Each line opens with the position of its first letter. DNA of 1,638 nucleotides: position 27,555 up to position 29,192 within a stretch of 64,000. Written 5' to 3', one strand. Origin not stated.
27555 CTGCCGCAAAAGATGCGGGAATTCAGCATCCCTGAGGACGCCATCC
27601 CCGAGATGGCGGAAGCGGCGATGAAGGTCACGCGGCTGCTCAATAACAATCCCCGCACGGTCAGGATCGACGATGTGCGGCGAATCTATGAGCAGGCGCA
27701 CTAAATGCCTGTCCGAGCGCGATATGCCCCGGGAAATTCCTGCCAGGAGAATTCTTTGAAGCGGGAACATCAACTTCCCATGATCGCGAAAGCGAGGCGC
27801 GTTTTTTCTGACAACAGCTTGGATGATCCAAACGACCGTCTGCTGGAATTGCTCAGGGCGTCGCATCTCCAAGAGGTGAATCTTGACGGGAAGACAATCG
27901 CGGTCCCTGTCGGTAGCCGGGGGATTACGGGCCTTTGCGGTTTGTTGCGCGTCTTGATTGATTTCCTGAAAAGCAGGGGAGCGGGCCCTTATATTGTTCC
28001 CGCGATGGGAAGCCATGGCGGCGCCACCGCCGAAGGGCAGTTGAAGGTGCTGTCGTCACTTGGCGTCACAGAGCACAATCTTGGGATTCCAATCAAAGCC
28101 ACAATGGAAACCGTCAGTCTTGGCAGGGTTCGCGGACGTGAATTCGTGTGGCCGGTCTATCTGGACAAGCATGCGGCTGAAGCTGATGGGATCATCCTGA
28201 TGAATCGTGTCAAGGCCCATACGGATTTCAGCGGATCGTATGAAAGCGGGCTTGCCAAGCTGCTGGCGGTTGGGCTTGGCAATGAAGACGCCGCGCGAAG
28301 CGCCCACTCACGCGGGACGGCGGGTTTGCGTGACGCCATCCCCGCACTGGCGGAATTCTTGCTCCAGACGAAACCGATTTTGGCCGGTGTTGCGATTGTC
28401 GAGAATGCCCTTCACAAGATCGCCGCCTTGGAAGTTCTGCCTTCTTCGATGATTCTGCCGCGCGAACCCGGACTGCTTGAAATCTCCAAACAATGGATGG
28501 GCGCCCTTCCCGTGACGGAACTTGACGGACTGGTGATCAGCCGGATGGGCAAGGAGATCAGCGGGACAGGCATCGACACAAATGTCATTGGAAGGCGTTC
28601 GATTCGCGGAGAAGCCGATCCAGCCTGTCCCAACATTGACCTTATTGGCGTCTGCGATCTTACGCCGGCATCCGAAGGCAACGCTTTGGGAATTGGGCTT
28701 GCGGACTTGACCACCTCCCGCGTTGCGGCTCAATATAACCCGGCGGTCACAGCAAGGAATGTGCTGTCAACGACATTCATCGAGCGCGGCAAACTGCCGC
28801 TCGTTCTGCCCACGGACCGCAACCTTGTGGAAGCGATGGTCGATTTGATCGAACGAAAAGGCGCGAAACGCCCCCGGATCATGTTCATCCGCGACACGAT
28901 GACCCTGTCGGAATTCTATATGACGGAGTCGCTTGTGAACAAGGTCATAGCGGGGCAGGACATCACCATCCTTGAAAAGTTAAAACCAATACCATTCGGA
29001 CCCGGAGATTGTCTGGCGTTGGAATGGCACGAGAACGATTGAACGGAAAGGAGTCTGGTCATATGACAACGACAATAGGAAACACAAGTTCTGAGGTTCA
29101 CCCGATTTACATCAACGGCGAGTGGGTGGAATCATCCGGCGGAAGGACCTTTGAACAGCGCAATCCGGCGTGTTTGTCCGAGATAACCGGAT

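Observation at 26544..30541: LarA-like racemase inserted between lactaldehyde reductase-like ADH and aldehyde dehydrogenase, translationally coupled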

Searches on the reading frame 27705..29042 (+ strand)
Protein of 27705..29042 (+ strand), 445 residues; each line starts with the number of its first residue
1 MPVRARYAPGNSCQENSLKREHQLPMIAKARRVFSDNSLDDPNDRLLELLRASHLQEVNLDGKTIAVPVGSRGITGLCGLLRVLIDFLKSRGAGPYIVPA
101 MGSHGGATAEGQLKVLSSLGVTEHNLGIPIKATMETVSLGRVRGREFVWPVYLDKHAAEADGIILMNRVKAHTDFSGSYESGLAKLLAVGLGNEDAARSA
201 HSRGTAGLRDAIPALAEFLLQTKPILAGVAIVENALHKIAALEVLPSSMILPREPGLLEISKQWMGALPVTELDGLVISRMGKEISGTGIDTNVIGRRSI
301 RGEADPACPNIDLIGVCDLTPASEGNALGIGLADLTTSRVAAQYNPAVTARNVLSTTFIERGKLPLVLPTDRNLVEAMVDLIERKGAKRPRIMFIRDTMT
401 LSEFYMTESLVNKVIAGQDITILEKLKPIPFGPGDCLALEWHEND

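Call 3: search_protein_families(library=pfam, proteins=[window:27705-29042:+], max_evalue=0.01)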
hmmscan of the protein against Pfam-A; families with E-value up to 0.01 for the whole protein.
window:27705-29042:+ (445 aa): 2 families
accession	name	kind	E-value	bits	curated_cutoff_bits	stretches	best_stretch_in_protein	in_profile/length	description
PF09861.14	Lar_N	-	0.0002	21.1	23.3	1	75-203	68-194/204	Lactate racemase N-terminal domain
PF04015.17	DUF362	-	0.00024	21.7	24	1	80-219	22-155/200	Domain of unknown function (DUF362)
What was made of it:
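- On LarA superfamily: DUF362 scores 21.7 against 24 (call 3).
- Pfam Lar_N is sub-threshold at 21.1 against 23.3, and DUF362 scores about the same (call 3). The DUF362 score equals the Lar_N score (call 3).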

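Call 4: search_protein_families(library=ncbifam, proteins=[window:27705-29042:+], max_evalue=0.01)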
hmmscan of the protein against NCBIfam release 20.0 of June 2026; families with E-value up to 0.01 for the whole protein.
window:27705-29042:+ (445 aa): 3 families
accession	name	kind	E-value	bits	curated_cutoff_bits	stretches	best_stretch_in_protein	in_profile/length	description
NF052515.1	NPN_iso_grp_22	equivalog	1.6e-132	442.2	400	1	25-414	2-389/392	nickel pincer cofactor-dependent isomerase, group 22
NF052593.1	NPN_racem_MAR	equivalog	4.8e-05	22.1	500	1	50-204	46-198/415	nickel-dependent malate racemase, LarAH6 family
NF052595.1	NPN_LarAH5_MAR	equivalog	0.0099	14.9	462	0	149-202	146-196/415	nickel-dependent malate racemase, LarAH5 family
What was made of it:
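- On LarAH group 22 (NF052515): 442.2 bits against 400, covering residues 25-414 and profile positions 2-389 of 392 (call 4).
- The protein passes NF052515 (442 bits, cut-off 400; call 4).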

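Call 14: search_solved_structures(query=window:27705-29042:+, max_evalue=10, show_alignments=3)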
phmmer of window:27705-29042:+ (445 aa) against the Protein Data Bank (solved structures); distinct sequences matched with E-value up to 10: 0.

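Call 15: find_homologous_proteins(query=window:27705-29042:+, max_evalue=0.001)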
Query window:27705-29042:+ (445 aa): 5812 proteins with E <= 0.001 among 8000 candidates; the best 120 are listed.
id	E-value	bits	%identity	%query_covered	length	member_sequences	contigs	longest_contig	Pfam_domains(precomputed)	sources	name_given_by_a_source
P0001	4.7e-278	940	100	96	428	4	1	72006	-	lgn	-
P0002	6.9e-195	666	72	97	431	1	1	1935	-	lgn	-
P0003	8.5e-132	459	54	94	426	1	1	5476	PF04015.18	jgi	jgi:hypothetical protein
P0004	3.7e-129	450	52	93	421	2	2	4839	-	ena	-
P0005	4.9e-127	443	52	93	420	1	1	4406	-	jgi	jgi:hypothetical protein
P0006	7.2e-127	442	51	93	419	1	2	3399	PF04015.18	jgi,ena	-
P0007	2.1e-126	441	51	93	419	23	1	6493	PF04015.18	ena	-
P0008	3.7e-125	437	52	92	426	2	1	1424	PF04015.18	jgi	jgi:hypothetical protein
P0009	9.0e-125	435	53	93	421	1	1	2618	-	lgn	-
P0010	9.8e-123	429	51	93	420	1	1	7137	-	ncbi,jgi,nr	ncbi:MAG: DUF362 domain-containing protein [Candidatus Accumulibacter sp.]|jgi:hypothetical protein|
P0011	1.3e-121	425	50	93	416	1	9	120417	PF04015.18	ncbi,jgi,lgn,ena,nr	ncbi:MAG: DUF2088 domain-containing protein [Planctomycetaceae bacterium]|jgi:hypothetical protein|n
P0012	9.0e-121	422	51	93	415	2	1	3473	-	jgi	jgi:hypothetical protein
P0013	3.4e-119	417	49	94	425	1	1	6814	PF04015.18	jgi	jgi:hypothetical protein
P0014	2.9e-117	411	50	91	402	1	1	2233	PF04015.18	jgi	jgi:hypothetical protein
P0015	4.1e-117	410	49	93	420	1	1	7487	-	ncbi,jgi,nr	ncbi:MAG: DUF362 domain-containing protein [Candidatus Accumulibacter sp.]|jgi:hypothetical protein|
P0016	5.2e-117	410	47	93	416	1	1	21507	PF04015.18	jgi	jgi:hypothetical protein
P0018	3.4e-116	407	53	85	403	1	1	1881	PF04015.18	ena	-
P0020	6.7e-106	373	44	93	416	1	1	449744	PF04015.18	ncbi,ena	-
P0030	4.8e-100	354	45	92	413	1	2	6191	PF09861.15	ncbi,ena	-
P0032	2.7e-99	351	45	92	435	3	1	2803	PF09861.15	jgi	jgi:hypothetical protein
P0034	5.0e-99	351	43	94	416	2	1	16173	PF09861.15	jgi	-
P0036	6.8e-99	350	46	81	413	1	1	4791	PF09861.15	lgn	-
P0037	7.3e-99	350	48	81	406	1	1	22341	PF09861.15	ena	-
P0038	2.3e-98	348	48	80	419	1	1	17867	PF09861.15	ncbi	-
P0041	5.0e-98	347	44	91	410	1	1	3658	PF09861.15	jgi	jgi:hypothetical protein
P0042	5.9e-98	347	45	92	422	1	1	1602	PF04015.18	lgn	-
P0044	1.8e-97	346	42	89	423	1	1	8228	PF09861.15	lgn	-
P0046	2.6e-97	345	42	95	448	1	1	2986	PF04015.18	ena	-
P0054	2.9e-96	342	43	89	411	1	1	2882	PF04015.18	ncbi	-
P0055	3.3e-96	341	42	92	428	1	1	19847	PF09861.15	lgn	-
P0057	5.3e-96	341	45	90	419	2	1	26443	PF09861.15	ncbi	ncbi:MAG: lactate racemase domain-containing protein [Dehalobacterium sp.]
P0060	8.9e-96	340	42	93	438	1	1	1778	PF04015.18,PF09861.15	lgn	-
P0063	2.7e-95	338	40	93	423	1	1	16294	PF09861.15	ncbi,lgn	-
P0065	3.0e-95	338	45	88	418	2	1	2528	PF09861.15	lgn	-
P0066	4.3e-95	338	44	93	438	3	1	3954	PF09861.15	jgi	jgi:Lactate racemase N-terminal domain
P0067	4.5e-95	338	45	90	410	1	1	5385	PF09861.15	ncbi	-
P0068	6.3e-95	337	42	92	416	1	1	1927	PF09861.15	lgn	-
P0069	6.6e-95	337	40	94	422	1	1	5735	PF09861.15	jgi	jgi:Lactate racemase N-terminal domain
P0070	7.0e-95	337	42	92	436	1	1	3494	PF09861.15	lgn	-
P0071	8.7e-95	337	44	88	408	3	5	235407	PF09861.15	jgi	jgi:hypothetical protein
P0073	1.1e-94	336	44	92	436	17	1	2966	PF09861.15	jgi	jgi:Lactate racemase N-terminal domain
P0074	1.5e-94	336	44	92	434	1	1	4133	PF09861.15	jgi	jgi:hypothetical protein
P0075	1.5e-94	336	43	90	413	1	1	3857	PF09861.15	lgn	-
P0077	1.6e-94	336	42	94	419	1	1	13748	PF09861.15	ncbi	-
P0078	1.7e-94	336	46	91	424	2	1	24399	PF04015.18,PF09861.15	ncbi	-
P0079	2.0e-94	335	42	93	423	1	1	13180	PF09861.15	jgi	jgi:hypothetical protein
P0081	3.5e-94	335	44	89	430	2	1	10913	PF09861.15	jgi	jgi:hypothetical protein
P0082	3.8e-94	335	41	90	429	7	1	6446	PF04015.18,PF09861.15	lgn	-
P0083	4.3e-94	334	45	88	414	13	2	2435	PF09861.15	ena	-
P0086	5.5e-94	334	44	88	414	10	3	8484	PF09861.15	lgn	-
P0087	5.7e-94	334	40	93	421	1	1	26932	PF09861.15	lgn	-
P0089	1.0e-93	333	44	92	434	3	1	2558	PF09861.15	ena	-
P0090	1.2e-93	333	41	92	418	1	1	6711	PF09861.15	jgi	jgi:hypothetical protein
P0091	1.3e-93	333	43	92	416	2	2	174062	PF09861.15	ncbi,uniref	ncbi:lactate racemase domain-containing protein [Halalkalibacter oceani]|uniref:lactate racemase dom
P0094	1.4e-93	333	40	94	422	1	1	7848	PF09861.15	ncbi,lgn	-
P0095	1.5e-93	333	42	92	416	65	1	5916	PF09861.15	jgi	jgi:hypothetical protein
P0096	1.6e-93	332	41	95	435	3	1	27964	PF09861.15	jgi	jgi:hypothetical protein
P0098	2.3e-93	332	43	92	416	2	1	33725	PF09861.15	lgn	-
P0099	2.3e-93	332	48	86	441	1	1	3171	PF09861.15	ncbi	-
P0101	2.7e-93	332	42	89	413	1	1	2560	PF04015.18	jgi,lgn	-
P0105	4.8e-93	331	45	89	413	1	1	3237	PF09861.15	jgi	jgi:hypothetical protein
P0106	4.8e-93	331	43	91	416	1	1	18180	PF04015.18,PF09861.15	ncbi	-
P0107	4.8e-93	331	42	92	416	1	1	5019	PF09861.15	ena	-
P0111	6.5e-93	330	43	90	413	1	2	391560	PF04015.18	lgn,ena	-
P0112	6.8e-93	330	42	88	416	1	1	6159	PF09861.15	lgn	-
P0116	7.6e-93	330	43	85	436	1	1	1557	PF09861.15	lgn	-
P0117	8.0e-93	330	43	93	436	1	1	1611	PF04015.18,PF09861.15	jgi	jgi:hypothetical protein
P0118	8.6e-93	330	44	88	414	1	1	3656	PF04015.18,PF09861.15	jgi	-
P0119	8.9e-93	330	41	93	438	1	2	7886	PF04015.18,PF09861.15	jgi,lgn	jgi:hypothetical protein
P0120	9.1e-93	330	42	93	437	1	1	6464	PF09861.15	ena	-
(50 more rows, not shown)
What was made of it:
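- On LarA superfamily: Many close homologs do carry a precomputed PF09861 or PF04015 hit (call 15).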

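Call 17: search_solved_structures(query=A1, max_evalue=1, show_alignments=3)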
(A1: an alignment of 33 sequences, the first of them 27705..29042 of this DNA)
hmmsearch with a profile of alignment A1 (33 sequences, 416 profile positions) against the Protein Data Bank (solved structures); distinct sequences matched with E-value up to 1: 10.
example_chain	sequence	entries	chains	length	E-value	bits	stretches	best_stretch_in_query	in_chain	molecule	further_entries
4osk_A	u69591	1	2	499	0.0083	18.1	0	32-142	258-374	Hax3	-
6jtq_A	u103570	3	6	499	0.22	13.4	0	33-142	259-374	TAL effector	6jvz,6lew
3v6p_A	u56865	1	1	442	0.29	13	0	34-140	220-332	dHax3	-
6jw0_A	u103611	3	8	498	0.38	12.6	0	33-142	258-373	TAL effector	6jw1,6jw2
4gjr_A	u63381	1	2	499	0.4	12.5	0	35-140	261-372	Hax3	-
3v6t_A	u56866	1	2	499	0.4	12.5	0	35-140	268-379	dHax3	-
6jw5_A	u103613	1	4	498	0.52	12.2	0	33-142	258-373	TAL effector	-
1wcm_D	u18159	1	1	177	0.75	11.7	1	57-98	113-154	DNA-DIRECTED RNA POLYMERASE II 32 KDA POLYPEPTIDE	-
5fmf_D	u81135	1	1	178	0.75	11.7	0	57-98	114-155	RNA POLYMERASE II PRE-INITIATION COMPLEX, RPB4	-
4oto_A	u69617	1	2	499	0.9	11.4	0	27-140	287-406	Hax3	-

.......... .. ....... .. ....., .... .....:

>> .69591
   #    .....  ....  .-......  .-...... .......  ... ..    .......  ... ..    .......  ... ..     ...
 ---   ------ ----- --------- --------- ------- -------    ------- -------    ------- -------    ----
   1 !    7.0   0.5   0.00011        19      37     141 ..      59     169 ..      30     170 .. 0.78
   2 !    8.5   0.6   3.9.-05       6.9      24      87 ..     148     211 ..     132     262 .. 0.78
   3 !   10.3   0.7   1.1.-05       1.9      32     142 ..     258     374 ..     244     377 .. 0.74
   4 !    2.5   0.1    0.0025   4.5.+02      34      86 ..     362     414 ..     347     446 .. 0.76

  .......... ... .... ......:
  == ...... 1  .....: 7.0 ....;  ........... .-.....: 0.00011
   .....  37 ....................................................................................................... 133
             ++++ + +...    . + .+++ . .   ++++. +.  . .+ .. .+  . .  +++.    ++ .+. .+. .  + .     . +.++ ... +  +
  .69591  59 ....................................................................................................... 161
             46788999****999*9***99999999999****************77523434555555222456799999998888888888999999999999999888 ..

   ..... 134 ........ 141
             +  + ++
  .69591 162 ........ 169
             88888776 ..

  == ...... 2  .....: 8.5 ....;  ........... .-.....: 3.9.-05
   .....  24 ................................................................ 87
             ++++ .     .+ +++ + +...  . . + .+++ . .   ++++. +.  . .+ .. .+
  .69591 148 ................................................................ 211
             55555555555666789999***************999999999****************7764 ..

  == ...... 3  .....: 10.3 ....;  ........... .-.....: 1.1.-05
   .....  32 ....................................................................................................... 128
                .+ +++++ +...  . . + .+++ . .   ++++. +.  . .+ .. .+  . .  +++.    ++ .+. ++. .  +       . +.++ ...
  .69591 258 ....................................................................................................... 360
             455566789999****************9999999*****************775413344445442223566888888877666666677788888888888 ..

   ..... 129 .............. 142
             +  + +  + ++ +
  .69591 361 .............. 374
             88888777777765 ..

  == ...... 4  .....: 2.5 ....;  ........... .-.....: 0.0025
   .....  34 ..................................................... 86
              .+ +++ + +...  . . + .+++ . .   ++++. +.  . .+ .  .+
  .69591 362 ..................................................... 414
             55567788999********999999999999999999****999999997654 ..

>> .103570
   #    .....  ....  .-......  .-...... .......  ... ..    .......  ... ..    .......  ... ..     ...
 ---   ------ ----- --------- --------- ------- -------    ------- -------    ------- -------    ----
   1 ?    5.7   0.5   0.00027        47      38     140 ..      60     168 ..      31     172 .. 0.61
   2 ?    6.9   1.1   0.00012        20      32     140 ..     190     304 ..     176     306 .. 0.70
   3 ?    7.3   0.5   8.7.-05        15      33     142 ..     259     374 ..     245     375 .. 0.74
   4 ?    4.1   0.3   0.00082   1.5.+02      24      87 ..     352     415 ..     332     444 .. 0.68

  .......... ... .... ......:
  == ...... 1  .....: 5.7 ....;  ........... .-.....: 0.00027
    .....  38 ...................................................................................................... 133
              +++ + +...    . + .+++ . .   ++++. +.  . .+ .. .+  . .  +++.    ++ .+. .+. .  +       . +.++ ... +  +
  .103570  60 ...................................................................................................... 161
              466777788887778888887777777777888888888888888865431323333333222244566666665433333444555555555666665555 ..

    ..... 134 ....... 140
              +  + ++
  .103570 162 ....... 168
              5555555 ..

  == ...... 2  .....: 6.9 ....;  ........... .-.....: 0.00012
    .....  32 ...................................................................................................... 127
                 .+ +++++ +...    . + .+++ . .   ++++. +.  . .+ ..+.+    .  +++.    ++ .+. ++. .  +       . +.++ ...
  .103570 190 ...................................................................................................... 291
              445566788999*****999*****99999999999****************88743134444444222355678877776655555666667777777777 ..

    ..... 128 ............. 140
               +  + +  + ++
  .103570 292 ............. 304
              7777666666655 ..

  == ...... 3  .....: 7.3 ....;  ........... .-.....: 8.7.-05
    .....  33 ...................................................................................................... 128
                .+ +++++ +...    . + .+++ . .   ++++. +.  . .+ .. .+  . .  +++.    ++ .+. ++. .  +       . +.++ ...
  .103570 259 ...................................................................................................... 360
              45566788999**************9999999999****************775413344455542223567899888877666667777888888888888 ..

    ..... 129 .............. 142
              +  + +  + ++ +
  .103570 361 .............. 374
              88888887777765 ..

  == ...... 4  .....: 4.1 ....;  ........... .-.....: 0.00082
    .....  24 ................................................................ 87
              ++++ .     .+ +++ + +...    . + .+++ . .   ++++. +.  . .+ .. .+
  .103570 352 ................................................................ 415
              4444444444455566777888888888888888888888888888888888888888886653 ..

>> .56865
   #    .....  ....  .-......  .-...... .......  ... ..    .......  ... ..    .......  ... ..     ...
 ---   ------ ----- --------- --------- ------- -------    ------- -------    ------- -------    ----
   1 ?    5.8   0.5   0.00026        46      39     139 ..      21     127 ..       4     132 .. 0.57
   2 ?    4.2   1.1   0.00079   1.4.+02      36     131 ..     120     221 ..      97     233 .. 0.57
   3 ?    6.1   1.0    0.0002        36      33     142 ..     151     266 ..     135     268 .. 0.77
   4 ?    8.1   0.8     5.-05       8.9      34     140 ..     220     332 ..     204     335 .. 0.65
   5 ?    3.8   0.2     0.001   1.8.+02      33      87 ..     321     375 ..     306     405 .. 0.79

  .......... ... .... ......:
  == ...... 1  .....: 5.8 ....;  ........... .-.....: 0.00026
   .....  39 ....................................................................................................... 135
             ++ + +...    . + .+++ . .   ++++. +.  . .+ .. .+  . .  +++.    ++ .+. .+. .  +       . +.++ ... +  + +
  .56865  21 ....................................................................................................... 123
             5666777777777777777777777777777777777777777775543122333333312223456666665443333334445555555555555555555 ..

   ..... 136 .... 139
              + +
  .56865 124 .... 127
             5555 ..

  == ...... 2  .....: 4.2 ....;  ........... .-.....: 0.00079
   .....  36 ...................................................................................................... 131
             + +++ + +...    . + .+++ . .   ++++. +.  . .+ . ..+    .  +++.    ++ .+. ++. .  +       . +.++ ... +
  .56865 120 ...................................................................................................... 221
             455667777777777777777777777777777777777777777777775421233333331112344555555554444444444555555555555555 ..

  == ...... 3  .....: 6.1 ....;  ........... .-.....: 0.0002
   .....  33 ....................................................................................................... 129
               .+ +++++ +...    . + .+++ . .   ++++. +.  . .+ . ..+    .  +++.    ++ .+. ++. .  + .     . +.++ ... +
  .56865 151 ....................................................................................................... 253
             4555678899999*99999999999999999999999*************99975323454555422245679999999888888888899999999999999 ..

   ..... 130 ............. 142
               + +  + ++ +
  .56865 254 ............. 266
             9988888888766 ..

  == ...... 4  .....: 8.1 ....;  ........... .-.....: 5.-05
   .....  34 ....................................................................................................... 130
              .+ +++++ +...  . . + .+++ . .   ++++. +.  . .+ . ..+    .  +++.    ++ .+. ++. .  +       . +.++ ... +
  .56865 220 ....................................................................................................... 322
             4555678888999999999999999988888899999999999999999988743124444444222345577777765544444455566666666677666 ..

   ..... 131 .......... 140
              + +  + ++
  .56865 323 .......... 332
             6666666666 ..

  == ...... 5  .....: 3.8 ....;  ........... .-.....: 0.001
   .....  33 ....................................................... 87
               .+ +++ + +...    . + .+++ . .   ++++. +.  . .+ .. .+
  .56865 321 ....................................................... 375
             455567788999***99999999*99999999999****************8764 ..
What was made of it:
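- Closest known: Lactate racemase LarA of Lactiplantibacillus plantarum. Different: It is not found by sequence or profile search (calls 14, 17).
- Tried and rejected: The only hits were spurious TAL-effector repeats (calls 14, 17).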
